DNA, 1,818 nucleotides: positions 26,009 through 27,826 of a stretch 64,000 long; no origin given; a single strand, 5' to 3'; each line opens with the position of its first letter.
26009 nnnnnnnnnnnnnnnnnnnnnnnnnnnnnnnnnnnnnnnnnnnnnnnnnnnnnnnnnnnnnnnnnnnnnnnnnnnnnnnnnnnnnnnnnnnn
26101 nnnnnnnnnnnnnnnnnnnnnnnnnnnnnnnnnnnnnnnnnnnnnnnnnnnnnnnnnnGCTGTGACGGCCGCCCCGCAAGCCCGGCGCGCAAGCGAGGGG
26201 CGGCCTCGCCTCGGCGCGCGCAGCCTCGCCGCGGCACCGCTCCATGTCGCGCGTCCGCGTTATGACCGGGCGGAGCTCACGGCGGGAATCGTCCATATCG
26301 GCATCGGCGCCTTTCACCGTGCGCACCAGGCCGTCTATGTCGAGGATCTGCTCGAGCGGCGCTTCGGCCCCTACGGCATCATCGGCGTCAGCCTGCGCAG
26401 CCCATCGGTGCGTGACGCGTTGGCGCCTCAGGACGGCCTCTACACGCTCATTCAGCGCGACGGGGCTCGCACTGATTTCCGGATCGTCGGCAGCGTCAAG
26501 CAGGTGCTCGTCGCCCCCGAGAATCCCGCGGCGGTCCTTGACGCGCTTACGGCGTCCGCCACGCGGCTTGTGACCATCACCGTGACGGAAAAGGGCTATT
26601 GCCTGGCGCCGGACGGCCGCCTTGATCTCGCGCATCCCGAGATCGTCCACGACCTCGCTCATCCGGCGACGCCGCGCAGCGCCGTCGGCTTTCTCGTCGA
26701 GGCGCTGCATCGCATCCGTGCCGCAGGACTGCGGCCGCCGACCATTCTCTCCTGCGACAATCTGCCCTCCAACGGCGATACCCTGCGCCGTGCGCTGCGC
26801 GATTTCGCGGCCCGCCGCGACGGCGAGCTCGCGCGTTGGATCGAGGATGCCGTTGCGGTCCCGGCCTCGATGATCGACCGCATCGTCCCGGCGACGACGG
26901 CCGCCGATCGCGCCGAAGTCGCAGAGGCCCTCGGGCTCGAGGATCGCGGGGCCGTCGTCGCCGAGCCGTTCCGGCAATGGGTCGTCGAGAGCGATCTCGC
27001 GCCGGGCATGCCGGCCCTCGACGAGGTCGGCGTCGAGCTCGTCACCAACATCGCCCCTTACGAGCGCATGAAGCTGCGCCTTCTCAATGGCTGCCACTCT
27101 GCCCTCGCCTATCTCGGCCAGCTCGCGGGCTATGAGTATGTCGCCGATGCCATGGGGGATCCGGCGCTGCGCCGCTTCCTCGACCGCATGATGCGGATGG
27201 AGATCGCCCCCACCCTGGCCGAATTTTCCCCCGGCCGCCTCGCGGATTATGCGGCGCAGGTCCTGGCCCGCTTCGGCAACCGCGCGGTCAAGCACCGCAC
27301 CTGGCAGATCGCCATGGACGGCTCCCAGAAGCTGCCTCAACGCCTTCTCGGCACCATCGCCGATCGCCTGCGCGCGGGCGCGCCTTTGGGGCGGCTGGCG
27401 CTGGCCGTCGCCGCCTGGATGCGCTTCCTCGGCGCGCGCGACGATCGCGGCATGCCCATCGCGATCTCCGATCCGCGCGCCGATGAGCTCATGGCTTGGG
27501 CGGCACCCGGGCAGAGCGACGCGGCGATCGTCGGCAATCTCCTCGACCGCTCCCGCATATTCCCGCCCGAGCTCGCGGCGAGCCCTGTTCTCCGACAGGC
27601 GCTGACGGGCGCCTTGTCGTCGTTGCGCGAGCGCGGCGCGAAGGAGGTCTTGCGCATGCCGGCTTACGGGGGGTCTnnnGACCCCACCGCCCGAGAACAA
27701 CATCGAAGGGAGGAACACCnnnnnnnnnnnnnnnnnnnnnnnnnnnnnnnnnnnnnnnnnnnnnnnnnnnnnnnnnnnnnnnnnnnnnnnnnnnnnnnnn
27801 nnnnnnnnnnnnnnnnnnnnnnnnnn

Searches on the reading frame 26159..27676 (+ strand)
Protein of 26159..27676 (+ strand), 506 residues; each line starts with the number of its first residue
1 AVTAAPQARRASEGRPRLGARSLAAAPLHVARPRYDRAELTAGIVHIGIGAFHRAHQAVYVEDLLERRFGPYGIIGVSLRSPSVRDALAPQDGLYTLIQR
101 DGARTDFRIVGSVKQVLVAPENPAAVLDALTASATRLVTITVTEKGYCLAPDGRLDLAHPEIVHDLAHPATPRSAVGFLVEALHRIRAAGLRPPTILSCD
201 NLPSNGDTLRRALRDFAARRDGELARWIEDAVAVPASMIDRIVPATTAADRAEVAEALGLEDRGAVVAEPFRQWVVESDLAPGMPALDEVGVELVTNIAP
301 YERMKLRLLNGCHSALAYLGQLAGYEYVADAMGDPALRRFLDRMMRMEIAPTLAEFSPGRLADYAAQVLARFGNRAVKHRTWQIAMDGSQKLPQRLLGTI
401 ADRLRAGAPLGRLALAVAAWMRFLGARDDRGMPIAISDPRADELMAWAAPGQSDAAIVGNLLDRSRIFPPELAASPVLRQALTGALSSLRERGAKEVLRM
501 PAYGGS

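Call 31: search_protein_families(library=pfam, proteins=[window:26159-27676:+], max_evalue=0.00001)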
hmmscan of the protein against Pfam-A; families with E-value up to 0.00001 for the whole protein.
window:26159-27676:+ (506 aa): 2 families
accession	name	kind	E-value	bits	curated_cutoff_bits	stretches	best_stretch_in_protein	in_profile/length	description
PF08125.19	Mannitol_dh_C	-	3.6e-51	173.8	30.7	1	297-488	1-188/190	Mannitol dehydrogenase C-terminal domain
PF01232.29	Mannitol_dh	-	5.1e-44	151.1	27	1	43-286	2-196/199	Mannitol dehydrogenase Rossmann domain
